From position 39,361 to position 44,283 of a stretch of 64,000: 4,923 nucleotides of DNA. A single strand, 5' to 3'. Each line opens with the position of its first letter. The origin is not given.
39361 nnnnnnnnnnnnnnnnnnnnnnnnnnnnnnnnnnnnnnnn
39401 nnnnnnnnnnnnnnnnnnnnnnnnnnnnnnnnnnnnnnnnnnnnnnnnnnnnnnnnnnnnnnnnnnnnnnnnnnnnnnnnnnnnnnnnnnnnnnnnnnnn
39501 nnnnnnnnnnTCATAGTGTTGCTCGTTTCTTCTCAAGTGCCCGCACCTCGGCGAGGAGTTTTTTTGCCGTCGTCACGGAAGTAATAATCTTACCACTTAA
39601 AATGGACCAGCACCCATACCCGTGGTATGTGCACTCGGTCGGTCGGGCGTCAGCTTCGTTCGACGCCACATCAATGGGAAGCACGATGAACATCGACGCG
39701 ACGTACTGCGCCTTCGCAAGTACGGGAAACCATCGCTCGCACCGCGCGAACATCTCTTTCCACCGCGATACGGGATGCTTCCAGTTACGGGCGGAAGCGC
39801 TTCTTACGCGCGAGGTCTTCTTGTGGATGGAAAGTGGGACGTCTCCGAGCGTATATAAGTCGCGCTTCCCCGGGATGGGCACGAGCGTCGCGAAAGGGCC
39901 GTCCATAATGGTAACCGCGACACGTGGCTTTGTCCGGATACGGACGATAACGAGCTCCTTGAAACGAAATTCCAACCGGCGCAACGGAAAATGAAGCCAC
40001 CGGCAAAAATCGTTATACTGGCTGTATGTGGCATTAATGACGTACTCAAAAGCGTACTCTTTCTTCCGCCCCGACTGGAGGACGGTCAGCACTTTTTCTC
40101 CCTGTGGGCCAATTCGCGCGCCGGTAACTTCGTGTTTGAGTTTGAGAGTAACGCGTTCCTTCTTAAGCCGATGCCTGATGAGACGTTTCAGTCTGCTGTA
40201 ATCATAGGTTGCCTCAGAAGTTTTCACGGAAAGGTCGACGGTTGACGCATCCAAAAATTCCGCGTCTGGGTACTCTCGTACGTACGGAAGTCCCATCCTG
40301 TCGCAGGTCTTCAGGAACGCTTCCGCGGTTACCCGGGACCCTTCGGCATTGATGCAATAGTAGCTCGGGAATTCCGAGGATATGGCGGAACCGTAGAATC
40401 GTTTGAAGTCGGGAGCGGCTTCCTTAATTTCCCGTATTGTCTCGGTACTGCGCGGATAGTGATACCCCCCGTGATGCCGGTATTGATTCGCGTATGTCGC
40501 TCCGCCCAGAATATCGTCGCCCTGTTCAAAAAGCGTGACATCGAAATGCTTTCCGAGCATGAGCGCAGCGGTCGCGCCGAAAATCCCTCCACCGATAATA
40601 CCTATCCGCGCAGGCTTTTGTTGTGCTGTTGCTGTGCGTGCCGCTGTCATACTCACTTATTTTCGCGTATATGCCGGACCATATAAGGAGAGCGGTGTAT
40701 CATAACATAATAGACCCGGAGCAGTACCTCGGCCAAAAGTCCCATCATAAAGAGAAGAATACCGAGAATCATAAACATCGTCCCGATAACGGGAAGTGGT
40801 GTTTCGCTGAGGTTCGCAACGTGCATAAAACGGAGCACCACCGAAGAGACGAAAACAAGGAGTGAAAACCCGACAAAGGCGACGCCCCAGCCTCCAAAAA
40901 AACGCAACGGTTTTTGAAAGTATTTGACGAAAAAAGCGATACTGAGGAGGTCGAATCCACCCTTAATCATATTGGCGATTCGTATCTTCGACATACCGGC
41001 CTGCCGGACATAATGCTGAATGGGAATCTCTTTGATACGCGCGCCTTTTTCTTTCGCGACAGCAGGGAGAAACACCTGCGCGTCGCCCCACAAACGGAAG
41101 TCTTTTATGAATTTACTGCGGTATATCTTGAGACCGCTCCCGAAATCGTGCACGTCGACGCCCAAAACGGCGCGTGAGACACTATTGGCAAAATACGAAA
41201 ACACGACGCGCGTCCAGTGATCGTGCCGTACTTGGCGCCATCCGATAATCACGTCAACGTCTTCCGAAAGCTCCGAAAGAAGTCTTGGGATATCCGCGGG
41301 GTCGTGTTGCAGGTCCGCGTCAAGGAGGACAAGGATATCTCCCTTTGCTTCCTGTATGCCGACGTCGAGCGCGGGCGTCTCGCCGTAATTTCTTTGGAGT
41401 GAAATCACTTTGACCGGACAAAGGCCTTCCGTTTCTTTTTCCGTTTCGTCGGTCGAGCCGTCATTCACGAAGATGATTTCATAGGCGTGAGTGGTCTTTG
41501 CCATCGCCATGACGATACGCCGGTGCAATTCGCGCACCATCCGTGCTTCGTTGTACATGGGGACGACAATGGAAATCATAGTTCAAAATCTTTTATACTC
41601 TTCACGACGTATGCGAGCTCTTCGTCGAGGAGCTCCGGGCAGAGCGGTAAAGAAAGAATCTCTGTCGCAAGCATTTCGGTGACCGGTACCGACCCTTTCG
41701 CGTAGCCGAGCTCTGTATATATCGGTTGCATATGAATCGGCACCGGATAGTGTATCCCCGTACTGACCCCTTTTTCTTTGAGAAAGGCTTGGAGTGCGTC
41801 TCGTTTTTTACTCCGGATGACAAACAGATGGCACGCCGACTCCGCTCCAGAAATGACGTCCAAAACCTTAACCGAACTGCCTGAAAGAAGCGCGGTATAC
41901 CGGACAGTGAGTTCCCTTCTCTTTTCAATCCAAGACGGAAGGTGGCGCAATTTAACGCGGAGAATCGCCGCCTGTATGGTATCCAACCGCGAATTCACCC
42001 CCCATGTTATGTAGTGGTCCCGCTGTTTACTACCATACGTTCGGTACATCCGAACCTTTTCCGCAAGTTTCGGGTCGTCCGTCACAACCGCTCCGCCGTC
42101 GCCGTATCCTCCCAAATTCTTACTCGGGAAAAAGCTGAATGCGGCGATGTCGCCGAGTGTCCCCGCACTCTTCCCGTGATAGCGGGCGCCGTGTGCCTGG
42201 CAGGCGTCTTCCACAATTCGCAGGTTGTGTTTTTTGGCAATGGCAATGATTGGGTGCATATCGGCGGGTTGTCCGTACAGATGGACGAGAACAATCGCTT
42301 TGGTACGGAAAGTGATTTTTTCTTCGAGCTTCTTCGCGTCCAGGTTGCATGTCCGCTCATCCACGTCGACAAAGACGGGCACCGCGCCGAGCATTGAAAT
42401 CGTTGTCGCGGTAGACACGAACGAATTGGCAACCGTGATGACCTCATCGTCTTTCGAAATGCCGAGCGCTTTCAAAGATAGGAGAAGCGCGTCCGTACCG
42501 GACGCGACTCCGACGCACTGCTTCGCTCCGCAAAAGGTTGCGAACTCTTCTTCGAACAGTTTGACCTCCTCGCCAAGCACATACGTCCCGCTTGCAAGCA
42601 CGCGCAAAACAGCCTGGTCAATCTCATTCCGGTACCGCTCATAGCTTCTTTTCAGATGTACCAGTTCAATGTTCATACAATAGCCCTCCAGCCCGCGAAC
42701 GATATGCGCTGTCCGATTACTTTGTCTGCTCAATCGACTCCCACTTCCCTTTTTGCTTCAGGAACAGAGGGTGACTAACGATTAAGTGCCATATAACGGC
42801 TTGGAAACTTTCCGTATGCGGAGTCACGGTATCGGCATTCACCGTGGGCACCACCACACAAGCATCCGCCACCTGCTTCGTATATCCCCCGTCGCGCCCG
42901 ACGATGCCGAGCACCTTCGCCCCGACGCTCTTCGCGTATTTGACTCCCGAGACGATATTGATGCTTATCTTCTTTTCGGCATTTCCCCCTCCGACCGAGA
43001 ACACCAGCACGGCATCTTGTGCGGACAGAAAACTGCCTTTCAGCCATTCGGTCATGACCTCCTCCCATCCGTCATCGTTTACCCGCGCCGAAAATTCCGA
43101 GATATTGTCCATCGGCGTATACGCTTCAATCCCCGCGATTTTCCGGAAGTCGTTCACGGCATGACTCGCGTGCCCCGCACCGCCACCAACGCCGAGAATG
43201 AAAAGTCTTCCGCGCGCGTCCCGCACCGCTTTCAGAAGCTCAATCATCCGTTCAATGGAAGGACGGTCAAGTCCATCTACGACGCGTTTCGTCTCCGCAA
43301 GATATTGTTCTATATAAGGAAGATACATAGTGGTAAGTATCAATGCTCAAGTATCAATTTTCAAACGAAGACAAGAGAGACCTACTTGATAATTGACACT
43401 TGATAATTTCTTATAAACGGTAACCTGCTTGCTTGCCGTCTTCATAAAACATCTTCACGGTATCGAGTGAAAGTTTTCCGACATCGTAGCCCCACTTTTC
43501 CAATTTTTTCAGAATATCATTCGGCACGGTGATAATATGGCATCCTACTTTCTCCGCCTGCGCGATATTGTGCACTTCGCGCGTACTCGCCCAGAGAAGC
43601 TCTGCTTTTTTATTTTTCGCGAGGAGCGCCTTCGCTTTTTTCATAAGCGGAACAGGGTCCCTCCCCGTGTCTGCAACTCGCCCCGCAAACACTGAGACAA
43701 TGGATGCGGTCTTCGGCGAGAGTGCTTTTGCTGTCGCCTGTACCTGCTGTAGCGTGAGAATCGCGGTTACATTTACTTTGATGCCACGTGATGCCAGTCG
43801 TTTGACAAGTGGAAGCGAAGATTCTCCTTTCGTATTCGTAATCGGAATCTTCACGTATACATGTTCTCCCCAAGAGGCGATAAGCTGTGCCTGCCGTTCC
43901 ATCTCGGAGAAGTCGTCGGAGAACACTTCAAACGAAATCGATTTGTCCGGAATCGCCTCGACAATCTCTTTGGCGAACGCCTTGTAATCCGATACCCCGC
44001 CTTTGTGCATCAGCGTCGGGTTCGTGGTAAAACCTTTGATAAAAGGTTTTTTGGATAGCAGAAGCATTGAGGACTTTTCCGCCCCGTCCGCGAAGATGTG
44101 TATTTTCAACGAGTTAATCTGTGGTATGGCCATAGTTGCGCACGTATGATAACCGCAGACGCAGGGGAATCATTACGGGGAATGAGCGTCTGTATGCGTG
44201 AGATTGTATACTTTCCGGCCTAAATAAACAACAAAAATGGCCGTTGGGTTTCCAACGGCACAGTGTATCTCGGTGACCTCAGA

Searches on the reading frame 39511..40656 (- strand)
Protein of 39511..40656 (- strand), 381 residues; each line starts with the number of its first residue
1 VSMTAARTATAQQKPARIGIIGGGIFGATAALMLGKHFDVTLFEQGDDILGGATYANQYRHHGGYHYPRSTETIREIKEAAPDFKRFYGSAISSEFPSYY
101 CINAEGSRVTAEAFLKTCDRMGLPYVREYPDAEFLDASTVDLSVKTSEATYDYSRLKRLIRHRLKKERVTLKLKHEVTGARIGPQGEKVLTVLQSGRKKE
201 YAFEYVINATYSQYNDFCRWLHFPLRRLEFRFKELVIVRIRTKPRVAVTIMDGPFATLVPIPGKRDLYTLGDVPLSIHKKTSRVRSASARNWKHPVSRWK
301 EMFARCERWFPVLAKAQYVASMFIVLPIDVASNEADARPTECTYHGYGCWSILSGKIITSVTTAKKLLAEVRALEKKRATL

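Call 6: search_protein_families(library=pfam, proteins=[window:39511-40656:-], max_evalue=0.001)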
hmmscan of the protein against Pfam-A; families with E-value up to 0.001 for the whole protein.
window:39511-40656:- (381 aa): 3 families
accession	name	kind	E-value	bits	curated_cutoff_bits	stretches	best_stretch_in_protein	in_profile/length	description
PF01266.30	DAO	-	5e-16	59.6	27.9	1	18-318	2-305/353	FAD dependent oxidoreductase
PF13450.12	NAD_binding_8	-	1.7e-08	35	21.9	1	20-87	1-64/68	NAD(P)-binding Rossmann-like domain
PF07992.20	Pyr_redox_2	-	6.9e-05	22.8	26.1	0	6-50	133-178/291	Pyridine nucleotide-disulphide oxidoreductase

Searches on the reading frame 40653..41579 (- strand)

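Call 6: search_protein_families(library=pfam, proteins=[window:40653-41579:-], max_evalue=0.001)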
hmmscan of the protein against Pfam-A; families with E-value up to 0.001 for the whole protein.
window:40653-41579:- (308 aa): 3 families
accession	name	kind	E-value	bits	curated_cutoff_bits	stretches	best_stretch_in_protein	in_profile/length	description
PF00535.33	Glycos_transf_2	-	3.4e-30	105.6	23.3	1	3-159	1-165/168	Glycosyl transferase family 2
PF13641.12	Glyco_tranf_2_3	-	3.6e-07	30.9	27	1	2-120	3-128/230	Glycosyltransferase like family 2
PF10111.15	Glyco_tranf_2_2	-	2.7e-05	24.2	27.3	1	3-101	1-103/276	Glycosyltransferase like family 2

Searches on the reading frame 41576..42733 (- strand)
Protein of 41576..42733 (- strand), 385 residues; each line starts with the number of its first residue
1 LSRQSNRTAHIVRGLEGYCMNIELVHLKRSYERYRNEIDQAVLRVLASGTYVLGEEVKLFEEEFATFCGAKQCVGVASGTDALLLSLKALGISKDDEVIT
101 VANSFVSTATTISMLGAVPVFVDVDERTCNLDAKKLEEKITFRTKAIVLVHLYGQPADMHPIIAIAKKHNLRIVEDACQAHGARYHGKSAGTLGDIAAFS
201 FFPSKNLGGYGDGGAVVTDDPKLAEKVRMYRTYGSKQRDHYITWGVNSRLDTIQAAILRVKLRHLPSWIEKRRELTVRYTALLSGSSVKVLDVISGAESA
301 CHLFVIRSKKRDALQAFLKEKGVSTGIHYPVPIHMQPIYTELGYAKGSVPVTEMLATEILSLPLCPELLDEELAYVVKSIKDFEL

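Call 6: search_protein_families(library=pfam, proteins=[window:41576-42733:-], max_evalue=0.001)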
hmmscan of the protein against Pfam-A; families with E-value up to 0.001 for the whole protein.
window:41576-42733:- (385 aa): 4 families
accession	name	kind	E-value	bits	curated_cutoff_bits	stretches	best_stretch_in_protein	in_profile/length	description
PF01041.23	DegT_DnrJ_EryC1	-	2.7e-121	405.6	19.8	1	35-380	4-359/360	DegT/DnrJ/EryC1/StrS aminotransferase family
PF01053.26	Cys_Met_Meta_PP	-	2.4e-07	30.1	27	1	58-236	55-232/381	Cys/Met metabolism PLP-dependent enzyme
PF01212.27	Beta_elim_lyase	-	8.1e-07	29.1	27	1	56-240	33-233/288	Beta-eliminating lyase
PF00266.25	Aminotran_5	-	0.00031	20.3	21.5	1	55-184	43-183/371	Aminotransferase class-V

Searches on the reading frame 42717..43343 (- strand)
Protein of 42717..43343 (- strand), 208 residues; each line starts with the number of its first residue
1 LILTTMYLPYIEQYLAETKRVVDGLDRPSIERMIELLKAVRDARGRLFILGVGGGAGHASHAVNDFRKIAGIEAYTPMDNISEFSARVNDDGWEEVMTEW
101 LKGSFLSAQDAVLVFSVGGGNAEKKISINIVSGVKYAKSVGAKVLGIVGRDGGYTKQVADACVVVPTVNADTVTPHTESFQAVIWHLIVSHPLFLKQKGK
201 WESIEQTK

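Call 6: search_protein_families(library=pfam, proteins=[window:42717-43343:-], max_evalue=0.001)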
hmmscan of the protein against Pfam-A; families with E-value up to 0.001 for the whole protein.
window:42717-43343:- (208 aa): 1 family
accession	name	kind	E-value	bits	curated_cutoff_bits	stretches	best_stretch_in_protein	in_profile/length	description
PF13580.11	SIS_2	-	9e-06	26.2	27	1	14-149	2-138/138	SIS domain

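Call 29: search_protein_families(library=ncbifam, proteins=[window:42717-43343:-], max_evalue=0.001)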
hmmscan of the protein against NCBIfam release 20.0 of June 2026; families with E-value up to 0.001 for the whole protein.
window:42717-43343:- (208 aa): 4 families
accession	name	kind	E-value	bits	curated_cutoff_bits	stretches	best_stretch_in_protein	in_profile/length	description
TIGR00441.1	gmhA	equivalog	9.9e-12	45.2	209.45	1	36-174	3-139/154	D-sedoheptulose 7-phosphate isomerase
NF001628.0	PRK00414.1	equivalog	1.4e-07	31.3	265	1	29-170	29-168/192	D-sedoheptulose 7-phosphate isomerase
NF010547.0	PRK13938.1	equivalog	1.5e-06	28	320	1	37-180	38-179/196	D-sedoheptulose 7-phosphate isomerase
NF010546.0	PRK13936.1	equivalog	9.2e-06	25.5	276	1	28-170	27-167/197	phosphoheptose isomerase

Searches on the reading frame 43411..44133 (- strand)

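Call 6: search_protein_families(library=pfam, proteins=[window:43411-44133:-], max_evalue=0.001)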
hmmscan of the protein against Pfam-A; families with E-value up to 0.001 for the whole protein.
window:43411-44133:- (240 aa): 1 family
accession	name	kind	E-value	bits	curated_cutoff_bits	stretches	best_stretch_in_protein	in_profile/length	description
PF00923.25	TAL_FSA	-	3.5e-46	158.3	27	1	13-218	1-239/285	Transaldolase/Fructose-6-phosphate aldolase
